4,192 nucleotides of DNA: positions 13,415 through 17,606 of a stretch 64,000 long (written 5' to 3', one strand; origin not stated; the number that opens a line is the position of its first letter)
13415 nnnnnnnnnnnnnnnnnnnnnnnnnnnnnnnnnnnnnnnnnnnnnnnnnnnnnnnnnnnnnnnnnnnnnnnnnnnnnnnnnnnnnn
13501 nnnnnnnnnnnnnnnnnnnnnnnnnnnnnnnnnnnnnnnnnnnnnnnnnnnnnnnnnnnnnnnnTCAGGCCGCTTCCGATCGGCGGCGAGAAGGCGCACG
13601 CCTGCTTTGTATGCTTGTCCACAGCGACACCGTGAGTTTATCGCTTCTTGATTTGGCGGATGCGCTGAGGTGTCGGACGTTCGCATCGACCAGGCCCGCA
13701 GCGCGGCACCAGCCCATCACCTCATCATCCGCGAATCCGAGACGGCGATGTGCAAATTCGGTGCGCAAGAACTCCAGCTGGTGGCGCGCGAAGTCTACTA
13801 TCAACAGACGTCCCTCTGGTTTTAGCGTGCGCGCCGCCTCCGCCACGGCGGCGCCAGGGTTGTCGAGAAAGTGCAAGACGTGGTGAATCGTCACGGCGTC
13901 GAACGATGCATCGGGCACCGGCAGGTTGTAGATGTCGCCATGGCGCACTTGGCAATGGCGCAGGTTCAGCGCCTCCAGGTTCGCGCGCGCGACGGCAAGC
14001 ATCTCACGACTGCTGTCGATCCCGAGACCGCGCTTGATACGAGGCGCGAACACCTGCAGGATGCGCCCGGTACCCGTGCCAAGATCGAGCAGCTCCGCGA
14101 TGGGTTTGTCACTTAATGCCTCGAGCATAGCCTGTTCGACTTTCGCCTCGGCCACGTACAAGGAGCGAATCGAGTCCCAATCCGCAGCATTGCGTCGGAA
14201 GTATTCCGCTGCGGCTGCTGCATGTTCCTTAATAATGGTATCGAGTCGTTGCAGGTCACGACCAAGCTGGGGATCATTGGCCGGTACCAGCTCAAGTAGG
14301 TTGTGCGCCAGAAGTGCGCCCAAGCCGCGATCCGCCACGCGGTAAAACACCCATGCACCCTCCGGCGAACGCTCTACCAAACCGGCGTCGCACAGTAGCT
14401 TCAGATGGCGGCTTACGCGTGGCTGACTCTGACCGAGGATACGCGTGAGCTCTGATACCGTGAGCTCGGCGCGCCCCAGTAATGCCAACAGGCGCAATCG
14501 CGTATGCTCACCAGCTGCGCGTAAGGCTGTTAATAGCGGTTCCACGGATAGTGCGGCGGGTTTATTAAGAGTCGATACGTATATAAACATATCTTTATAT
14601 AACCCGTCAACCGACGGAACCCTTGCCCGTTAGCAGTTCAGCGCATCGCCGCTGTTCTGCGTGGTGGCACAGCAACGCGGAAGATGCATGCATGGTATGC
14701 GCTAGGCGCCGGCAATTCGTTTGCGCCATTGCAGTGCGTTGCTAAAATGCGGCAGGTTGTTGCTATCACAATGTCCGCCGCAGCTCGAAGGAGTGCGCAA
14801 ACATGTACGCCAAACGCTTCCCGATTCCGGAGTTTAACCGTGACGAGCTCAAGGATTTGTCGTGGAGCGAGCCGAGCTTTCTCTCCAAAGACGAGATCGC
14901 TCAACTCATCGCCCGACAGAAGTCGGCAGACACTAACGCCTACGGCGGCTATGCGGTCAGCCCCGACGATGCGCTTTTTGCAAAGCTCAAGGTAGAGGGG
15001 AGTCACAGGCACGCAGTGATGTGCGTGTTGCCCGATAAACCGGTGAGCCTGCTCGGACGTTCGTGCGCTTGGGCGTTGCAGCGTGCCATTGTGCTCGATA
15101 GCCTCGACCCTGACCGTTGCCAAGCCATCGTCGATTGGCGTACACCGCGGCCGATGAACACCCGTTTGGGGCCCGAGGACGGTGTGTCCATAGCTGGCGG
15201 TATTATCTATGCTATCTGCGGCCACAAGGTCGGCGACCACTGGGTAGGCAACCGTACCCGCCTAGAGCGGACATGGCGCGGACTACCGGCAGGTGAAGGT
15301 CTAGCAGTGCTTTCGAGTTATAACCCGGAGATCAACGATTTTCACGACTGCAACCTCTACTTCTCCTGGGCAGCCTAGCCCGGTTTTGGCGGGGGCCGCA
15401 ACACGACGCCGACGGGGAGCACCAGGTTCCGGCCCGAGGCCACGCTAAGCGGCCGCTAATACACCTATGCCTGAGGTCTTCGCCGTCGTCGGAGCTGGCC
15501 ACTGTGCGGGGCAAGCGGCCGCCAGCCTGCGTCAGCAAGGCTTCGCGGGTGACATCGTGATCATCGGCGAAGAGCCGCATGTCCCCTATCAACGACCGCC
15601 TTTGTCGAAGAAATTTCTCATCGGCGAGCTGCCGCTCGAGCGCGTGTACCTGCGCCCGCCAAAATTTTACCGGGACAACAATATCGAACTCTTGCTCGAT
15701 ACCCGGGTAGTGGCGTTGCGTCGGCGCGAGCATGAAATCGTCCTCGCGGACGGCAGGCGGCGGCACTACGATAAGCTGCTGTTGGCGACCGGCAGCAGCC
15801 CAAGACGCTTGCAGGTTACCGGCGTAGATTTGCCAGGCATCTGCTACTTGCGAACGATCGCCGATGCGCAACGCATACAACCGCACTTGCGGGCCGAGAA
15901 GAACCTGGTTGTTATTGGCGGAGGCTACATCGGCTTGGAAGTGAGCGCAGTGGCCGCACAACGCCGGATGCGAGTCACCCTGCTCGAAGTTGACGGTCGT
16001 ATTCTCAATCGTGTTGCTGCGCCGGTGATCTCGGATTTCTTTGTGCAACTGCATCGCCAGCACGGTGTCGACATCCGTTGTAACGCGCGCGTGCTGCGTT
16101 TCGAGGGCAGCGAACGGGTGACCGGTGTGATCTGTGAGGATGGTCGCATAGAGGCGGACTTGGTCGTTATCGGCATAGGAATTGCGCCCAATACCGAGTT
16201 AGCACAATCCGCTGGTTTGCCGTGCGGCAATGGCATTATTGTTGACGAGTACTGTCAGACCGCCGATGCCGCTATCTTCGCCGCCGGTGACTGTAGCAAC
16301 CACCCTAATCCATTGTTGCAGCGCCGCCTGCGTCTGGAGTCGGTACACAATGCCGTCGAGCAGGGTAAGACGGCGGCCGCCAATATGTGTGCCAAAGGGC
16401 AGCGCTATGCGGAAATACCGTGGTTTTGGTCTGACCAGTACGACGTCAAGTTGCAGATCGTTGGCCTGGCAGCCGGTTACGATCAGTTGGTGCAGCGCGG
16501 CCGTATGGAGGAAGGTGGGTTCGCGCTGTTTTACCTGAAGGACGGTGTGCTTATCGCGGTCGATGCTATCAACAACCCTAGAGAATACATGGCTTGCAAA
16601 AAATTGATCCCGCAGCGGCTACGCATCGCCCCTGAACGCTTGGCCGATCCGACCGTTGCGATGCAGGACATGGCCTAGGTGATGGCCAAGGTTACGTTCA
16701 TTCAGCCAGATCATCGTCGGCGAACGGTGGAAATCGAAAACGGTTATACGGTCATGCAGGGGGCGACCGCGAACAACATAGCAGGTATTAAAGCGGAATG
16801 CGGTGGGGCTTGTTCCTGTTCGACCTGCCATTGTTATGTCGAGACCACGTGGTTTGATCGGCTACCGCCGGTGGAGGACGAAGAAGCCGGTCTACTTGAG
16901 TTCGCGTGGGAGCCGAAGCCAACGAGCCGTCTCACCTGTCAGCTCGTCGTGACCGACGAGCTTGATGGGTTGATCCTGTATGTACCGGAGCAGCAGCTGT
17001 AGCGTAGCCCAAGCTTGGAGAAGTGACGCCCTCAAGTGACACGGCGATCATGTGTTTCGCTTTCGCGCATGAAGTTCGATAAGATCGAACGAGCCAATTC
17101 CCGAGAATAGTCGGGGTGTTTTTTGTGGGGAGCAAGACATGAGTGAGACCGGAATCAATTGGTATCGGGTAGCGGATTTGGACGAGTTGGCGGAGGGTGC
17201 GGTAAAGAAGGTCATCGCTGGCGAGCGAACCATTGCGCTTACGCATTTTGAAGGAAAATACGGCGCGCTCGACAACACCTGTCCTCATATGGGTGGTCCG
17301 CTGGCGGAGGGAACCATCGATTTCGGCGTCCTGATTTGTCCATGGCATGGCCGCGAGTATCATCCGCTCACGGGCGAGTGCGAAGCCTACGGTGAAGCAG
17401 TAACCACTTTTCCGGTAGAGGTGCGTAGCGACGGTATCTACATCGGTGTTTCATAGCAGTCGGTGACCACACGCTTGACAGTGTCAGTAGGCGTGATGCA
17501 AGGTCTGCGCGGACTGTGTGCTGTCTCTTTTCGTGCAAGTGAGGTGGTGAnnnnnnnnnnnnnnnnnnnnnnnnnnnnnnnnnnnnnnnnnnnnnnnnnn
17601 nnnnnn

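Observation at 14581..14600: Identical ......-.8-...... inverted repeat at three promoters tied to ArsR-type HTH proteins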

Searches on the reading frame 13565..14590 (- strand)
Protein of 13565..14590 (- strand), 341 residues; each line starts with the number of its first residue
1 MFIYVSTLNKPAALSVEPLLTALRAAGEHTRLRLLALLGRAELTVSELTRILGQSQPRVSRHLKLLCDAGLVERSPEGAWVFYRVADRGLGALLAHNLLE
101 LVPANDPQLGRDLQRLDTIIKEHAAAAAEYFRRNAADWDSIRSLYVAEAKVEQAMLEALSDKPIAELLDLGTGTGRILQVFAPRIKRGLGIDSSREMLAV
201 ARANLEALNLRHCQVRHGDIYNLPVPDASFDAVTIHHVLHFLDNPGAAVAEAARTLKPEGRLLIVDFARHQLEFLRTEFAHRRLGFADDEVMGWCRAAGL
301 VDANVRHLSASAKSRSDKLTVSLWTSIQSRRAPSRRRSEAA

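Call 19: search_protein_families(library=pfam, proteins=[window:13565-14590:-])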
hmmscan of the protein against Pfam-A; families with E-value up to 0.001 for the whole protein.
window:13565-14590:- (341 aa): 18 families
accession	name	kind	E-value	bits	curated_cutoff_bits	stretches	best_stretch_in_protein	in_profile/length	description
PF08241.18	Methyltransf_11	-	2.3e-25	89.5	21.2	1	168-264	1-95/95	Methyltransferase domain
PF13649.12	Methyltransf_25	-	5.2e-22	78.8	27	1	168-260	2-97/97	Methyltransferase domain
PF13847.12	Methyltransf_31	-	3.3e-19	69.5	27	1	166-268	6-113/145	Methyltransferase domain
PF08242.18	Methyltransf_12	-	1.5e-16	61.3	30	1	168-262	1-98/98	Methyltransferase domain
PF13489.12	Methyltransf_23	-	2e-14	54.1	27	1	161-274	20-124/164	Methyltransferase domain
PF01022.26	HTH_5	-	1.3e-13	51.1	22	1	30-73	3-46/47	Bacterial regulatory protein, arsR family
PF12802.13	MarR_2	-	1e-11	45.3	27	1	31-77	7-55/61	MarR family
PF01209.24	Ubie_methyltran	-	2.8e-11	43.7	20.1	1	154-280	38-167/233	ubiE/COQ5 methyltransferase family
PF12840.13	HTH_20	-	4.5e-10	39.8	27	1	30-73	5-49/51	Helix-turn-helix domain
PF05175.20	MTS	-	1.9e-08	34.6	23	1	153-268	21-142/170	Methyltransferase small domain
PF13412.12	HTH_24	-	1.8e-06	27.8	21.9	1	29-73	3-48/48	Winged helix-turn-helix DNA-binding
PF01135.25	PCMT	-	2.4e-06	27.9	20.3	1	146-235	56-148/210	Protein-L-isoaspartate(D-aspartate) O-methyltransferase (PCMT)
PF01978.25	TrmB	-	4.8e-06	26.8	25.6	1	35-85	15-64/68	Sugar-specific transcriptional regulator TrmB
PF00891.24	Methyltransf_2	-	2.7e-05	24.1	22.3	1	153-267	52-167/210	O-methyltransferase domain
PF25212.1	HVO_A0114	-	0.00011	22.4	27.6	1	29-79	22-73/84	HVO_A0114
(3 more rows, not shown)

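Call 23: find_related_loci(query=window:13565-14545:-, collection=genome_contigs, flank=6000)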
Query window:13565-14545:- (326 aa) in genome_contigs; peptide patterns used: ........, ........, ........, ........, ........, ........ (x = any residue, [..] = any of these).
599 stretches matched a pattern (row limit reached: there are more); 540 encode a relative of the query (tblastn E <= 1e-3); the best 80 are kept; 80 distinct loci.
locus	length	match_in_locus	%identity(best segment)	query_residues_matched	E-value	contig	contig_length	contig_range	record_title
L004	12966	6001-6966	73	1-322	6e-156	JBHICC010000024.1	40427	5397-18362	MAG: Acidiferrobacterales bacterium isolate FS_2_bin.10 NODE_110_length_40427_cov_7.629025, whole genome shotgun sequenc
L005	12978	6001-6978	70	1-326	1e-147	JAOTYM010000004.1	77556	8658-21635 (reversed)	MAG: Gammaproteobacteria bacterium isolate 21_Jan_SF_Bin47 21_Jan_SF_Bin47_scaffold_133_c1, whole genome shotgun sequenc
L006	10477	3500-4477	65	1-326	8e-136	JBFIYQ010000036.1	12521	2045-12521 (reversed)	MAG: Gammaproteobacteria bacterium isolate Mix_sand14.2021.12.G.43 k141_439589_length_12521_cov_15.3351, whole genome sh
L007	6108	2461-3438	64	1-326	1e-134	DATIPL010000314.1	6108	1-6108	MAG TPA_asm: Gammaproteobacteria bacterium isolate SMAG_U15849 k141_44556, whole genome shotgun sequence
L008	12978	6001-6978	62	1-326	3e-131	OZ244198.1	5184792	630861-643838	MAG: Arenicellales bacterium isolate acf98f22-c3a9-4478-9d88-117e57475e35 genome assembly, chromosome: 1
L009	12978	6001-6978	67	1-326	7e-129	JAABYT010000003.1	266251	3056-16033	MAG: Gammaproteobacteria bacterium isolate CS4-K024 K_merged_R1_(paired)_contig_430, whole genome shotgun sequence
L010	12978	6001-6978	64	1-326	9e-129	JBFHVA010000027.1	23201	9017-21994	MAG: Gammaproteobacteria bacterium isolate Mix_sand09.2021.07.G.31 k141_1151609_length_23201_cov_20.5473, whole genome s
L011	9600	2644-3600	66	1-319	4e-127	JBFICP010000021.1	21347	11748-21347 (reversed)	MAG: Gammaproteobacteria bacterium isolate Mix_sand11.2021.09.D.12 k141_7420_length_21347_cov_21.1166, whole genome shot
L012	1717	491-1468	63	1-326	7e-133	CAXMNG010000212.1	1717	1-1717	MAG: Salibacteraceae bacterium isolate 07C-BC-St02_bin.19.orig genome assembly, contig: k141_3502297, whole genome shotg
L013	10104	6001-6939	66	1-315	4e-122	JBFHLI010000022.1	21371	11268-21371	MAG: Gammaproteobacteria bacterium isolate Mix_sand07.2021.05.Z.24 k141_821988_length_21371_cov_12.6838, whole genome sh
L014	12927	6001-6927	59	1-311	9e-119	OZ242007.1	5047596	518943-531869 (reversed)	MAG: Arenicellales bacterium isolate 2a8091be-2230-4377-859d-c70952c9977b genome assembly, chromosome: 1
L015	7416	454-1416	65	1-325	2e-118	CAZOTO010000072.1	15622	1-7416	MAG TPA_asm: uncultured Myxococcales bacterium isolate binchicken_co235_307 genome assembly, contig: NODE_9324_length_15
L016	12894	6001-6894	62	13-311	2e-117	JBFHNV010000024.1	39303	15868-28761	MAG: Gammaproteobacteria bacterium isolate Mix_sand08.2021.06.D.37 k141_857707_length_39303_cov_12.1399, whole genome sh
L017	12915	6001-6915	60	1-311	3e-117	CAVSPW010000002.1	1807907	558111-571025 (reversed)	MAG: uncultured Alphaproteobacteria bacterium isolate MFD01299.bin.1.188 genome assembly, contig: contig_12664, whole ge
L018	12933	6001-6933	59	1-317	1e-116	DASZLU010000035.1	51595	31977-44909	MAG TPA_asm: Stellaceae bacterium isolate SMAG_U5873 k141_312195, whole genome shotgun sequence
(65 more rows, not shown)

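Call 50: search_protein_families(library=ncbifam, proteins=[window:13565-14545:-], max_evalue=0.00001)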
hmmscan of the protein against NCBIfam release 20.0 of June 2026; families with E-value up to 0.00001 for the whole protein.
window:13565-14545:- (326 aa): 35 families (the best 25 are shown)
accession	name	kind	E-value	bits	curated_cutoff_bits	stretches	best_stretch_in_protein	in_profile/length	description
NF033788.1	HTH_metalloreg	subfamily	1.6e-22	79.1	55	1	6-78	3-76/77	metalloregulator ArsR/SmtB family transcription factor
NF001244.0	PRK00216.1-5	equivalog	2.3e-19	69.7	216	1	138-260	38-164/236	bifunctional demethylmenaquinone methyltransferase/2-methoxy-6-polyprenyl-1,4-benzoquinol methylase UbiE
TIGR01934.1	MenG_MenH_UbiE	subfamily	5.1e-19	68.5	158.35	1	138-260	29-152/223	ubiquinone/menaquinone biosynthesis methyltransferase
NF045667.1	MTase_DVU1556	equivalog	1.7e-17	63.6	155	1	138-258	12-128/213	DVU_1556 family methyltransferase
NF043040.1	corrin_prot_MT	hypoth_equivalog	5.4e-16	58.7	180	1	135-256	29-154/216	corrinoid protein-associated methyltransferase CpaM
NF001241.0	PRK00216.1-2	equivalog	5e-15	55.8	327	1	137-264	40-162/231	demethylmenaquinone methyltransferase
NF008823.0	PRK11873.1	subfamily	6.7e-15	55.3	263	1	152-252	81-184/272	arsenite methyltransferase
NF041537.1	ArsM_AhpD_UU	exception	1.5e-14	53.6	510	1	151-252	79-183/345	arsenite methyltransferase/AhpD domain selenoprotein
NF047649.1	MTase_UXPK_star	exception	1.8e-14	53.5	460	1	149-252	78-184/283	methyltransferase/UXPK-star double selenoprotein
TIGR02072.1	BioC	equivalog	6.5e-14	52.3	184.95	1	135-266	18-149/244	malonyl-ACP O-methyltransferase BioC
NF001240.0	PRK00216.1-1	equivalog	4.6e-13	48.8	378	1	109-262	22-181/251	bifunctional demethylmenaquinone methyltransferase/2-methoxy-6-polyprenyl-1,4-benzoquinol methylase UbiE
NF041536.1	ArsM_DUF2284_UU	exception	2e-12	46.2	575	1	151-252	79-183/459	arsenite methyltransferase/DUF2284 domain selenoprotein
NF001243.0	PRK00216.1-4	equivalog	5.1e-12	45.6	235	1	139-262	38-164/237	demethylmenaquinone methyltransferase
NF052510.1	methyltran_MpqE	exception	1e-11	44.7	335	1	142-264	40-166/234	methyl-plastoquinone biosynthesis methyltransferase MpqE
TIGR01983.1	UbiG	equivalog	4.1e-11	42.6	102.95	1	126-261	28-163/228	bifunctional 2-polyprenyl-6-hydroxyphenol methylase/3-demethylubiquinol 3-O-methyltransferase UbiG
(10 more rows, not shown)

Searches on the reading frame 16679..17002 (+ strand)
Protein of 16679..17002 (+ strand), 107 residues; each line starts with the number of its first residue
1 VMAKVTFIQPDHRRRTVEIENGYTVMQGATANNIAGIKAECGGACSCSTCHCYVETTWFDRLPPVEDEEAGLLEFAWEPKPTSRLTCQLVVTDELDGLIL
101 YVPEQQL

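Call 74: search_protein_families(library=ncbifam, proteins=[window:16679-17002:+], max_evalue=1e-8)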
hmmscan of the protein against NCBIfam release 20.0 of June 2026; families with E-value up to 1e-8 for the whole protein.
window:16679-17002:+ (107 aa): 1 family
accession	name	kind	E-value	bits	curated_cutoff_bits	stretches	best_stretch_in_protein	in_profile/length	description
TIGR02007.1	fdx_isc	equivalog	4.6e-16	58.9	132.1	1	15-103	16-100/110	ISC system 2Fe-2S type ferredoxin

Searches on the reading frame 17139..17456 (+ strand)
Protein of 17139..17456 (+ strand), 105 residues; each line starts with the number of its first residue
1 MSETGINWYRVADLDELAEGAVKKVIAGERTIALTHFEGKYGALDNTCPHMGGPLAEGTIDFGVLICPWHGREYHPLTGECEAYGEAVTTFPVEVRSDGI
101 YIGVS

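Call 74: search_protein_families(library=ncbifam, proteins=[window:17139-17456:+], max_evalue=1e-8)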
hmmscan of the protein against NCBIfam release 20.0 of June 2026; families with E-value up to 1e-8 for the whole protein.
window:17139-17456:+ (105 aa): 4 families
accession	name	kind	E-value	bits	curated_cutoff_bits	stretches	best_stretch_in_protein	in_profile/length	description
TIGR02378.1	nirD_assim_sml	equivalog_domain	5.2e-12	45.8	74.65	1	7-102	1-103/105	nitrite reductase small subunit NirD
NF042948.2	3PPDioc_HcaC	equivalog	6.9e-12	45.6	150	1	11-104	6-102/105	3-phenylpropionate/cinnamic acid dioxygenase ferredoxin subunit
NF007422.0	PRK09965.1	equivalog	1.4e-11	44.4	113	1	10-104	5-100/106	bifunctional 3-phenylpropionate/cinnamic acid dioxygenase ferredoxin subunit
NF041683.1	ant_diox_AndAb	equivalog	1.5e-11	44.4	150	1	7-102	1-98/100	anthranilate 1,2-dioxygenase ferredoxin subunit AndAb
